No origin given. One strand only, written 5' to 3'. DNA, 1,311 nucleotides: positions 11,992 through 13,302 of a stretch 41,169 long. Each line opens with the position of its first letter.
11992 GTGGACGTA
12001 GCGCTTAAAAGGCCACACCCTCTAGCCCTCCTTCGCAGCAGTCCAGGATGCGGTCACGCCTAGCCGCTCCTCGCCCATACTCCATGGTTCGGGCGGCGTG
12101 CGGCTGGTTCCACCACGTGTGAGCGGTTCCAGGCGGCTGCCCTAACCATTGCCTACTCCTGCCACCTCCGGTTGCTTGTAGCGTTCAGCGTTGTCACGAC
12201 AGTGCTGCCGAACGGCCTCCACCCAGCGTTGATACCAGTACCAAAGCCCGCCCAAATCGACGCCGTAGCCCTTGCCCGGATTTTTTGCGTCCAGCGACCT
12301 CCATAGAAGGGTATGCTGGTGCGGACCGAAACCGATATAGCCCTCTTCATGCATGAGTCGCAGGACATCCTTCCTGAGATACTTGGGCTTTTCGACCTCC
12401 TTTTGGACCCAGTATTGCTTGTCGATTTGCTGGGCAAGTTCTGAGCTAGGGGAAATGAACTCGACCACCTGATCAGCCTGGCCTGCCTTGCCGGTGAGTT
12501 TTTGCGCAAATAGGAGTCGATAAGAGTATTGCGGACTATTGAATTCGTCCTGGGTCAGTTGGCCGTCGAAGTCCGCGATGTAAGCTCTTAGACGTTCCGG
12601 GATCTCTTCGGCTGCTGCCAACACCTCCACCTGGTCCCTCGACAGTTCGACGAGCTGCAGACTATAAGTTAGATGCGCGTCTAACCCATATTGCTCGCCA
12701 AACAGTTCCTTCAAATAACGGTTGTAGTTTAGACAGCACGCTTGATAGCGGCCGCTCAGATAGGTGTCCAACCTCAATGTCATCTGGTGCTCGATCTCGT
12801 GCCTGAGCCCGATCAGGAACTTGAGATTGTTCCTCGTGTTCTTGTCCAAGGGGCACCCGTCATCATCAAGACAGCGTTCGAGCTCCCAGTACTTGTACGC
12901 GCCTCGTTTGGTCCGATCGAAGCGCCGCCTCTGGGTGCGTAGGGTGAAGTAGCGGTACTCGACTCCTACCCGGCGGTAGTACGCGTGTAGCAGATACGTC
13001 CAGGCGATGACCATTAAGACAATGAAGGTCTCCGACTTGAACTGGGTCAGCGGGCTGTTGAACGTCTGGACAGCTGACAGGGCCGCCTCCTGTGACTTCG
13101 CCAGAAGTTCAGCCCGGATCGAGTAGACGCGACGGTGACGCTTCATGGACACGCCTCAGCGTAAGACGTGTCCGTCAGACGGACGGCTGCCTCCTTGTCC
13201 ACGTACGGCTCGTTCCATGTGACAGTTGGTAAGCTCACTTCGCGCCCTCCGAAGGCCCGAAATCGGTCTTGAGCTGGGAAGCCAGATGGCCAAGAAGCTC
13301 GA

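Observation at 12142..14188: Uncharacterised two-gene module: double Zn-ribbon protein plus DUF3644-like protein, both with similar RH-x-x-EH motifs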

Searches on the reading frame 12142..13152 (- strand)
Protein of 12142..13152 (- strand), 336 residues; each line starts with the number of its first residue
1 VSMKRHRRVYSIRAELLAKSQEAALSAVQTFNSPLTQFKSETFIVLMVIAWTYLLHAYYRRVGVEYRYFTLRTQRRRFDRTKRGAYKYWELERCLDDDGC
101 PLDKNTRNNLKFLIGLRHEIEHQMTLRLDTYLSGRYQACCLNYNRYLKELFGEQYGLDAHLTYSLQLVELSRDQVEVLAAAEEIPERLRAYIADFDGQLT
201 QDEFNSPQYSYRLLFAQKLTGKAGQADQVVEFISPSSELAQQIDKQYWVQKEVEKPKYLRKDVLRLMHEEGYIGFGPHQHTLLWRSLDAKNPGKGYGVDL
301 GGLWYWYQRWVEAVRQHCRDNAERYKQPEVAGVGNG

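Call 3: search_protein_families(library=pfam, proteins=[window:12142-13152:-], max_evalue=1)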
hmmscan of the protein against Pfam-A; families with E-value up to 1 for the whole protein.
window:12142-13152:- (336 aa): 1 family
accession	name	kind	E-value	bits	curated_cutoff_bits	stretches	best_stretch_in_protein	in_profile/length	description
PF12358.13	DUF3644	-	5.8e-58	195.9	27.6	1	15-197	1-181/183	Domain of unknown function (DUF3644)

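Call 4: search_protein_families(library=padloc, proteins=[window:12142-13152:-], max_evalue=1)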
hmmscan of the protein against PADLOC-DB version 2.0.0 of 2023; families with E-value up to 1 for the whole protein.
window:12142-13152:- (336 aa): 7 families
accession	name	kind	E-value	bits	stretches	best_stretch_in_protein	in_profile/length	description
PDLC04948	PDC-S19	-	3.8e-154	510.9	1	3-325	2-324/325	-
PDLC04950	PDC-S19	-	3.9e-58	195.4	1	14-241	9-234/353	-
PDLC04952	PDC-S19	-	6.3e-14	50.2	1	12-245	4-226/328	-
PDLC04949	PDC-S19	-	2.7e-13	48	1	14-264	8-243/334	-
PDLC04954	PDC-S19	-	1.1e-10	39.5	1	14-151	7-161/330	-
PDLC04955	PDC-S19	-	6.2e-09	33.6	1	9-153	4-142/338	-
PDLC04953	PDC-S19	-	2.8e-05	21.8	1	15-183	9-175/333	-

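Call 5: search_protein_families(library=ncbifam, proteins=[window:12142-13152:-], max_evalue=1)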
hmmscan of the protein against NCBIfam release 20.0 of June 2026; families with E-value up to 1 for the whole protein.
window:12142-13152:- (336 aa): 0 families

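Call 7: search_protein_families(library=phrogs, proteins=[window:12142-13152:-], max_evalue=1)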
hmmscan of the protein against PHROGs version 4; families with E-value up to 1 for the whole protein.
window:12142-13152:- (336 aa): 6 families
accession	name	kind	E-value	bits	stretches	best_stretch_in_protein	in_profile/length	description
phrog_9605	-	unknown function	3e-10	40.8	1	12-164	6-150/333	-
phrog_22372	-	unknown function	0.056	14.6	1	91-132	9-49/53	-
phrog_3853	-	unknown function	0.083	13.7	1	13-52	48-87/146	-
phrog_18506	-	unknown function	0.088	14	1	242-278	43-79/91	-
phrog_26600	-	unknown function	0.13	12.9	1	167-232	106-171/218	-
phrog_10063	-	unknown function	0.26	12.1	0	165-195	18-48/113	-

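Call 14: find_homologous_proteins(query=window:12142-13152:-)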
Query window:12142-13152:- (336 aa): 5020 proteins with E <= 0.001 among 8000 candidates; the best 120 are listed.
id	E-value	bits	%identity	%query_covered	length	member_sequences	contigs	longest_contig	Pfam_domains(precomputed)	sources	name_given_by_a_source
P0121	7.1e-225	763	99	99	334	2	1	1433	PF12358.14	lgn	-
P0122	3.8e-224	761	99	99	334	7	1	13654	PF12358.14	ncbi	-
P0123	5.9e-199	678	85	99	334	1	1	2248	PF12358.14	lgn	-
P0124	5.7e-195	665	83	99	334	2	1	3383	PF12358.14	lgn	-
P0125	2.1e-184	630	79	99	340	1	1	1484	PF12358.14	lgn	-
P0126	1.6e-181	621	81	95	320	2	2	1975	PF12358.14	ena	-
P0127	3.6e-180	617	78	98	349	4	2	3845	PF12358.14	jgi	jgi:hypothetical protein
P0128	2.2e-173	594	77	95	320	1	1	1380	PF12358.14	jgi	jgi:hypothetical protein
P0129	2.7e-170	584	73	97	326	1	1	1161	PF12358.14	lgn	-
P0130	6.4e-158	543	71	97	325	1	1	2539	PF12358.14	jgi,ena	-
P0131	6.5e-154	530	67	98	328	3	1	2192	PF12358.14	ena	-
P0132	1.4e-153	529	66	98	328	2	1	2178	PF12358.14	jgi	-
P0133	1.9e-150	519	66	98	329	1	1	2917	PF12358.14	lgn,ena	-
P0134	1.6e-149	516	68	96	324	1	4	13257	PF12358.14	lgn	-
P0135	6.1e-149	514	64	99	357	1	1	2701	PF12358.14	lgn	-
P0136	1.1e-148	513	65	98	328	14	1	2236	PF12358.14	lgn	-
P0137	1.3e-147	510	66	97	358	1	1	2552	PF12358.14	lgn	-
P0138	3.6e-147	508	66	96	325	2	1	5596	PF12358.14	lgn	-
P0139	2.2e-146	505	66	98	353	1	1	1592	PF12358.14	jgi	-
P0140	3.4e-146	505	65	95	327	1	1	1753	PF12358.14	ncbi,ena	-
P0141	3.6e-146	505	64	99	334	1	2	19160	PF12358.14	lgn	-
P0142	2.7e-144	499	66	95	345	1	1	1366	PF12358.14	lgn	-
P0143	1.8e-143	496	65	96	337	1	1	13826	PF12358.14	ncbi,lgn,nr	ncbi:MAG: DUF3644 domain-containing protein [Chloroflexi bacterium]|nr:DUF3644 domain-containing pro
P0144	6.5e-143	494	65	96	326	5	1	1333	PF12358.14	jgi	-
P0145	1.7e-142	493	65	92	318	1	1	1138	PF12358.14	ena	-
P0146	8.2e-142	490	64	96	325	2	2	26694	PF12358.14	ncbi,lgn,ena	-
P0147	1.5e-141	490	63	96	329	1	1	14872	PF12358.14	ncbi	-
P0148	3.4e-141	488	66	92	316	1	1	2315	PF12358.14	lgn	-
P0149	4.1e-141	488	62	96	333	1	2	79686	PF12358.14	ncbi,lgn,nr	ncbi:MAG: DUF3644 domain-containing protein [Chloroflexi bacterium]|nr:DUF3644 domain-containing pro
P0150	4.4e-141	488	65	96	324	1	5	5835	PF12358.14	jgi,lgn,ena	-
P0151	1.4e-140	486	63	97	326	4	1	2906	PF12358.14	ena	-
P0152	4.2e-140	485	64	96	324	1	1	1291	PF12358.14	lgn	-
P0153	9.1e-140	484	62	97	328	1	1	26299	PF12358.14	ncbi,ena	-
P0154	1.2e-139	483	64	96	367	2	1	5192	PF12358.14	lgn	-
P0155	2.6e-139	482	62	95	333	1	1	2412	PF12358.14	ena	-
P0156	2.9e-139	482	63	96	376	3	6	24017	PF12358.14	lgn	-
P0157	4.2e-139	482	61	96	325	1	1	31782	PF12358.14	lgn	-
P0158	1.2e-138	480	61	97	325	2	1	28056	PF12358.14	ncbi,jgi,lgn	-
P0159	2.5e-138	479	63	95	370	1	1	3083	PF12358.14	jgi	jgi:hypothetical protein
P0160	2.6e-138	479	62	96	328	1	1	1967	PF12358.14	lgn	-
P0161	3.2e-138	479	61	96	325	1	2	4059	PF12358.14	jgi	-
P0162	1.6e-137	476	61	97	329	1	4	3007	PF12358.14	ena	-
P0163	2.1e-137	476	63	96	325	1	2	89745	PF12358.14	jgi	-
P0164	2.3e-137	476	62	96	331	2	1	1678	PF12358.14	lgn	-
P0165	2.4e-137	476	61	97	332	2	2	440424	PF12358.14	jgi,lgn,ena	jgi:hypothetical protein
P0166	4.6e-137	475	62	98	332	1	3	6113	PF12358.14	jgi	jgi:hypothetical protein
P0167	7.0e-137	474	58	96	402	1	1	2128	PF12358.14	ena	-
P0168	7.7e-137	474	61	95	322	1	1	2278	PF12358.14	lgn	-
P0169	8.4e-137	474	62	97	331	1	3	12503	PF12358.14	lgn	-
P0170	3.0e-136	472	61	99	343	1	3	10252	PF12358.14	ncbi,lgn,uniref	ncbi:DUF3644 domain-containing protein [Schlesneria sp.]|uniref:DUF3644 domain-containing protein n=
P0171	3.3e-136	472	62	96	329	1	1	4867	PF12358.14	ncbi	-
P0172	5.7e-136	471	62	96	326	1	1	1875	PF12358.14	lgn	-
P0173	6.3e-136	471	60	97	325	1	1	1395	PF12358.14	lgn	-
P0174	1.0e-135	470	60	96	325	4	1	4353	PF12358.14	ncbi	-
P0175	1.1e-135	470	62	96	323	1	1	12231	PF12358.14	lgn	-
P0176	1.2e-135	470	62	96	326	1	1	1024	PF12358.14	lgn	-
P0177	1.2e-135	470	59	98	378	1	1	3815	PF12358.14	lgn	-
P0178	1.7e-135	470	63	96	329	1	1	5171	PF12358.14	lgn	-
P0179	1.8e-135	470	60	98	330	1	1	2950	PF12358.14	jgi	-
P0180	3.2e-135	469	62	97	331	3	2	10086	PF12358.14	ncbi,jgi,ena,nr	ncbi:MAG TPA: DUF3644 domain-containing protein [Planctomicrobium sp.]|nr:DUF3644 domain-containing 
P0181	3.2e-135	469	58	100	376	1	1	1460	PF12358.14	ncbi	-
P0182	4.7e-135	468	59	95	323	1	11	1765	PF12358.14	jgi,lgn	-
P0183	7.6e-135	468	56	97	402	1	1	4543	PF12358.14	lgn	-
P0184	8.3e-135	467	61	96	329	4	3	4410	PF12358.14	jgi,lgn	-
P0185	8.4e-135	467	61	96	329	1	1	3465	PF12358.14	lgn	-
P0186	9.3e-135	467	59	97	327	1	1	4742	PF12358.14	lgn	-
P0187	1.5e-134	467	59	96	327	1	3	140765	PF12358.14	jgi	-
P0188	2.3e-134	466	59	96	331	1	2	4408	PF12358.14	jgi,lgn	jgi:hypothetical protein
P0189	2.4e-134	466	62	96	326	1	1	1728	PF12358.14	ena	-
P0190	3.1e-134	466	60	96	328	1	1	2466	PF12358.14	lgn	-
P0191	3.4e-134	465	61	96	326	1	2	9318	PF12358.14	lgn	-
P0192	3.4e-134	465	62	95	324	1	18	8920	PF12358.14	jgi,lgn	jgi:hypothetical protein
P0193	3.9e-134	465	61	98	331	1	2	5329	PF12358.14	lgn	-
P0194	4.0e-134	465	61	96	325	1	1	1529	PF12358.14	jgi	jgi:hypothetical protein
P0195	4.4e-134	465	61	96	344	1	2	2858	PF12358.14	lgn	-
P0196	7.7e-134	464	54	97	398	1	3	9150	PF12358.14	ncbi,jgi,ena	jgi:hypothetical protein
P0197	1.1e-133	464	59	96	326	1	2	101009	PF12358.14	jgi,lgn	jgi:hypothetical protein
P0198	1.5e-133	463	62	95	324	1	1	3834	PF12358.14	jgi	jgi:hypothetical protein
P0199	1.6e-133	463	62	96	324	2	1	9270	PF12358.14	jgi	jgi:hypothetical protein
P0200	1.7e-133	463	61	96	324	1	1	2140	PF12358.14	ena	-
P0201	1.8e-133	463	61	96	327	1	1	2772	PF12358.14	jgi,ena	-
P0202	2.0e-133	463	59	96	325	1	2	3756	PF12358.14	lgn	-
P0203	2.7e-133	462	60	96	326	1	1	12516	PF12358.14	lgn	-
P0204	3.7e-133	462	60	97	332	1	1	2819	PF12358.14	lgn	-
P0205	3.9e-133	462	61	96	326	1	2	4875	PF12358.14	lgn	-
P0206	4.7e-133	462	61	98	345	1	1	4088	PF12358.14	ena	-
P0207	4.9e-133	462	61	96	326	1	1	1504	PF12358.14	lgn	-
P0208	5.0e-133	462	61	96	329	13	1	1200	PF12358.14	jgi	jgi:uncharacterized protein DUF3644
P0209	5.8e-133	461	59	96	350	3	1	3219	PF12358.14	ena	-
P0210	5.8e-133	461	60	98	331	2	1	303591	PF12358.14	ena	-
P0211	7.3e-133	461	61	95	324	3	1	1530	PF12358.14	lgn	-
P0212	8.7e-133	461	58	99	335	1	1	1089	PF12358.14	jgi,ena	-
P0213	8.7e-133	461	59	96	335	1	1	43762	PF12358.14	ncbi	ncbi:DUF3644 domain-containing protein [Thermodesulfobacteriota bacterium]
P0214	9.1e-133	461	60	96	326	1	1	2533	PF12358.14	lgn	-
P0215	1.7e-132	460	61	96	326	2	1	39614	PF12358.14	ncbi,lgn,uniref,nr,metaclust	ncbi:hypothetical protein WS62_31255 [Burkholderia sp. ABCPW 14]|uniref:DUF3644 domain-containing pr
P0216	2.0e-132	460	60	96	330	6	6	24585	PF12358.14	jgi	jgi:hypothetical protein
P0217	2.0e-132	460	60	96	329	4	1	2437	PF12358.14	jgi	-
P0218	2.1e-132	459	61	96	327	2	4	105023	PF12358.14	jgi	jgi:hypothetical protein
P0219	2.3e-132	459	59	97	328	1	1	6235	PF12358.14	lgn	-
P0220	2.3e-132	459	60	97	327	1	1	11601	PF12358.14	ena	-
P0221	2.3e-132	459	60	96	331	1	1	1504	PF12358.14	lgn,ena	-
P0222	2.4e-132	459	60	96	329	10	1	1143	PF12358.14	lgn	-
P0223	2.6e-132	459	61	96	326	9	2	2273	PF12358.14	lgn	-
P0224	2.7e-132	459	58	99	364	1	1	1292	PF12358.14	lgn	-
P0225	3.2e-132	459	61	95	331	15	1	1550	PF12358.14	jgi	jgi:hypothetical protein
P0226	4.0e-132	459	61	95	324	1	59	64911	PF12358.14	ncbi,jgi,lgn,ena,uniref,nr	ncbi:MAG: DUF3644 domain-containing protein [Desulfobacula sp.]|jgi:hypothetical protein|uniref:DUF3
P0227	4.6e-132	458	61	96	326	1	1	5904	PF12358.14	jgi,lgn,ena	jgi:hypothetical protein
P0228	4.6e-132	458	60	96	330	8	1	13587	PF12358.14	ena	-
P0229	4.7e-132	458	61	96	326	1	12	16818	PF12358.14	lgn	-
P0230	5.1e-132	458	61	96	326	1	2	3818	PF12358.14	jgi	jgi:hypothetical protein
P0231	5.2e-132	458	61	96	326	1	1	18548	PF12358.14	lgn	-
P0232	5.3e-132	458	58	97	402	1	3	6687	PF12358.14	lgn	-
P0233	5.3e-132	458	64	90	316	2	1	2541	PF12358.14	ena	-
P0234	5.4e-132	458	60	98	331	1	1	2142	PF12358.14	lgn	-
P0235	5.5e-132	458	59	96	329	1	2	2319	PF12358.14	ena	-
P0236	5.5e-132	458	61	96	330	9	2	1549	PF12358.14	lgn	-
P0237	5.6e-132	458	61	95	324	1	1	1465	PF12358.14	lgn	-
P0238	5.6e-132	458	61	93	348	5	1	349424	PF12358.14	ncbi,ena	-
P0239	6.0e-132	458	58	97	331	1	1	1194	PF12358.14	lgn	-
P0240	6.2e-132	458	60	96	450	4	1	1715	PF12358.14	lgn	-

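Call 37: predict_structure(alignment_id=A2)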
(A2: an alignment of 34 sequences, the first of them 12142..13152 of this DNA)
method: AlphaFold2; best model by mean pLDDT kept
length: 336 residues; sequences in the alignment: 34
mean_pLDDT: 74.5   pTM: 0.56
mean pLDDT of the five models: 74.5, 73.8, 72.9, 72.6, 72.1
residues with pLDDT >= 90: 102; 70-90: 130; 50-70: 41; < 50: 63
segments of 3 or more residues with pLDDT < 50: 1-9, 163-166, 168-175, 211-235, 243-253, 332-336
pLDDT, mean of each block of 10 residues (from residue 1): 45 90 87 75 92 95 90 87 88 92 89 88 70 78 91 83 49 50 74 80 64 32 34 45 37 65 92 90 90 81 86 92 78 40
secondary structure, 60 per line:
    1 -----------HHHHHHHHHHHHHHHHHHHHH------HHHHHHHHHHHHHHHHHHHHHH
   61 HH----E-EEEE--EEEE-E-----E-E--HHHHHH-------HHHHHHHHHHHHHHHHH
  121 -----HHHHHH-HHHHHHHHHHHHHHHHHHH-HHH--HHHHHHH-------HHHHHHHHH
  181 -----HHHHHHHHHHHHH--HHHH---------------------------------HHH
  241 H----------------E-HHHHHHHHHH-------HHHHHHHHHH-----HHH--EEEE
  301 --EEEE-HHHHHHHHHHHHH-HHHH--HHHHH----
elements in order: H12-32 H39-62 E69-72 E75-78 H91-96 H104-120 H126-131 H133-151 H158-164 H172-180 H186-198 H201-204 H238-241 H260-269 H277-286 E297-300 E303-306 H308-320 H322-325 H328-332

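Call 41: fold_search(model_id=the predicted structure, library=pdb)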
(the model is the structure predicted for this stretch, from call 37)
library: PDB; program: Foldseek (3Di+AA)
matches with E <= 10: 281; with E <= 0.001: 0
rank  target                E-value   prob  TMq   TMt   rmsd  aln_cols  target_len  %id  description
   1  3ezu                  4.8e-01  0.06  0.10  0.10  19.2       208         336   13  Crystal structure of multidomain protein of unknown function with GGDEF-domain (NP_951600.1) from GEOBACTER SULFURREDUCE (released 2008-11-18)
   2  5yep_C                5.8e-01  0.47  0.23  0.46   7.1       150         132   13  Crystal structure of SO_3166-SO_3165 from Shewanella oneidensis (released 2018-03-28)
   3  5yep_B                6.1e-01  0.57  0.24  0.49   6.6       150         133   13  Crystal structure of SO_3166-SO_3165 from Shewanella oneidensis (released 2018-03-28)
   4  2hsb                  6.5e-01  0.91  0.26  0.63   5.2       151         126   14  Crystal structure of a hepn domain containing protein (af_0298) from archaeoglobus fulgidus at 1.95 A resolution (released 2006-08-15)
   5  7x8v_E                7.2e-01  0.08  0.12  0.18  18.8       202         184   12  Cooperative regulation of PBI1 and MAPKs controls WRKY45 transcription factor in rice immunity (released 2022-04-06)
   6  7x8v_A                7.2e-01  0.08  0.12  0.18  18.4       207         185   13  Cooperative regulation of PBI1 and MAPKs controls WRKY45 transcription factor in rice immunity (released 2022-04-06)
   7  2msv_MODEL_1_A        7.5e-01  0.11  0.14  0.24  15.6       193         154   10  Solution structure of the MLKL N-terminal domain (released 2014-09-24)
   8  3ddl_B                7.9e-01  0.16  0.18  0.23  14.0       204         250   11  Crystallographic Structure of Xanthorhodopsin, a Light-Driven Ion Pump with Dual Chromophore (released 2008-10-14)
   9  7dy8_A                8.4e-01  0.08  0.13  0.21  14.7       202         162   12  Thermotoga maritima ferritin mutant-FLAL (released 2021-09-01)
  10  7bxo_F                9.7e-01  0.35  0.24  0.48   6.3       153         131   13  Crystal structure of the toxin-antitoxin with AMP-PNP (released 2020-09-30)
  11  7xa3_R                9.7e-01  0.06  0.13  0.14  21.9       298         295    9  Cryo-EM structure of the CCL2 bound CCR2-Gi complex (released 2022-08-24)
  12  4ztt_A                1.0e+00  0.08  0.12  0.20  14.9       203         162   14  Crystal structures of ferritin mutants reveal diferric-peroxo intermediates (released 2016-06-15)
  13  6m6u_H                1.1e+00  0.35  0.23  0.46   7.1       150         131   13  Crystal structure the toxin-antitoxin MntA-HpeT mutant-D39ED41E (released 2020-09-30)
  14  2lp4_MODEL_1_A        1.1e+00  0.30  0.21  0.29  11.2       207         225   12  Solution structure of P1-CheY/P2 complex in bacterial chemotaxis (released 2012-10-24)
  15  5xzi                  1.1e+00  0.14  0.14  0.34  12.2       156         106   12  Crystal structure of the Zn-directed tetramer of the engineered cyt cb562 variant, AB5 (released 2017-12-20)
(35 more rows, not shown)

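Call 44: search_solved_structures(query=A2, max_evalue=10, show_alignments=2)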
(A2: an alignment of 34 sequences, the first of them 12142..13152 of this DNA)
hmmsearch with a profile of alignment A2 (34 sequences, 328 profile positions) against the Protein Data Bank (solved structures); distinct sequences matched with E-value up to 10: 4.
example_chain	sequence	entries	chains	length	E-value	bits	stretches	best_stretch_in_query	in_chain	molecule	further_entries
1efu_B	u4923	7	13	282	0.21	13.8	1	229-274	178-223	ELONGATION FACTOR TS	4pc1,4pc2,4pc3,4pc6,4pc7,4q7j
3mmp_A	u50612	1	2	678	0.6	12.3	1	229-274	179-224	Elongation factor Tu 2, Elongation factor Ts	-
4r71_A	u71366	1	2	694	0.62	12.3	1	229-274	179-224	Elongation factor Ts, Elongation factor Tu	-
3agp_A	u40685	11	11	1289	1.1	11.5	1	229-274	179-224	Elongation factor Ts, Elongation factor Tu, LINKER, Q beta replicase | Elongation factor Ts, Elongation factor Tu 1, LINKER, Q beta replicase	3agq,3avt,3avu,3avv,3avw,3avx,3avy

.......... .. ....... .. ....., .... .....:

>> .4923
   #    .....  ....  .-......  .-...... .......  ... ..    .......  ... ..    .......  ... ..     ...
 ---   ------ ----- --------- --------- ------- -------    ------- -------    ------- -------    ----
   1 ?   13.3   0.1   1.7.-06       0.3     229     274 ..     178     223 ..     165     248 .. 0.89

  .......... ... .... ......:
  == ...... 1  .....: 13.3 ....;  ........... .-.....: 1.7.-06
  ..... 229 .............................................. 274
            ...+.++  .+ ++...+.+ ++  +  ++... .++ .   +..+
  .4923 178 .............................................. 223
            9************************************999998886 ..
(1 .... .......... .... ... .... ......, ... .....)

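Call 57: find_encoding_contigs(protein=P0134, flank=6000, max_places=1)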
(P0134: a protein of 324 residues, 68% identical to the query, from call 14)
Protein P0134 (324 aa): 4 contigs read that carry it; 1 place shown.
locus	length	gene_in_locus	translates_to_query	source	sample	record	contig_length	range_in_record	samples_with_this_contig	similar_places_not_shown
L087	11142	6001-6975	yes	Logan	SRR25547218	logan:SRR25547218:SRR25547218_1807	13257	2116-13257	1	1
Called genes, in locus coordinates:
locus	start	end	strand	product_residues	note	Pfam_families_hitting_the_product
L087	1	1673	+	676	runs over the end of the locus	PF01555:N6_N4_Mtase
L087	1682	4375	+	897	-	PF04851:ResIII, PF00270:DEAD (weak), PF19778:RE_endonuc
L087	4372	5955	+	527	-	PF02463:SMC_N, PF13175:AAA_15 (faint), PF13476:AAA_23 (faint), PF13304:AAA_21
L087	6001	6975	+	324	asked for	PF12358:DUF3644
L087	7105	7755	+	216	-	-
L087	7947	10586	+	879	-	PF25390:WD40_RLD, PF00415:RCC1, PF00415:RCC1, PF13540:RCC1_2, PF25390:WD40_RLD, PF00415:RCC1, PF13540:RCC1_2, PF00415:RCC1, +6 more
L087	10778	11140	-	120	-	?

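Call 58: find_encoding_contigs(protein=P0141, flank=6000, max_places=1)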
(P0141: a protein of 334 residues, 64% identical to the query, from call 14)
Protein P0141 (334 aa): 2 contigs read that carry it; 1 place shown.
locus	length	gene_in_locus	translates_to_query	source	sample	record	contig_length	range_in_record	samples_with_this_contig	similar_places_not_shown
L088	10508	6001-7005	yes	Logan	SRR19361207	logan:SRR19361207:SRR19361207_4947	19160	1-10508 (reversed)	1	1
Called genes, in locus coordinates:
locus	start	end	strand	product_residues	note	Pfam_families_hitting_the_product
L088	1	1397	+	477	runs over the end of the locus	-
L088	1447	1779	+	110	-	-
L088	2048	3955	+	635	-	PF01381:HTH_3 (weak), PF13560:HTH_31 (weak), PF12161:HsdM_N, PF02384:N6_Mtase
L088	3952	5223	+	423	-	PF01420:Methylase_S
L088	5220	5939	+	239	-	-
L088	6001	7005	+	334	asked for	PF12358:DUF3644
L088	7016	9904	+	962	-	PF04313:HSDR_N, PF04851:ResIII, PF18766:SWI2_SNF2, PF22679:T1R_D3-like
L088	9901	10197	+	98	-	PF01863:YgjP-like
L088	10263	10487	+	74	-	-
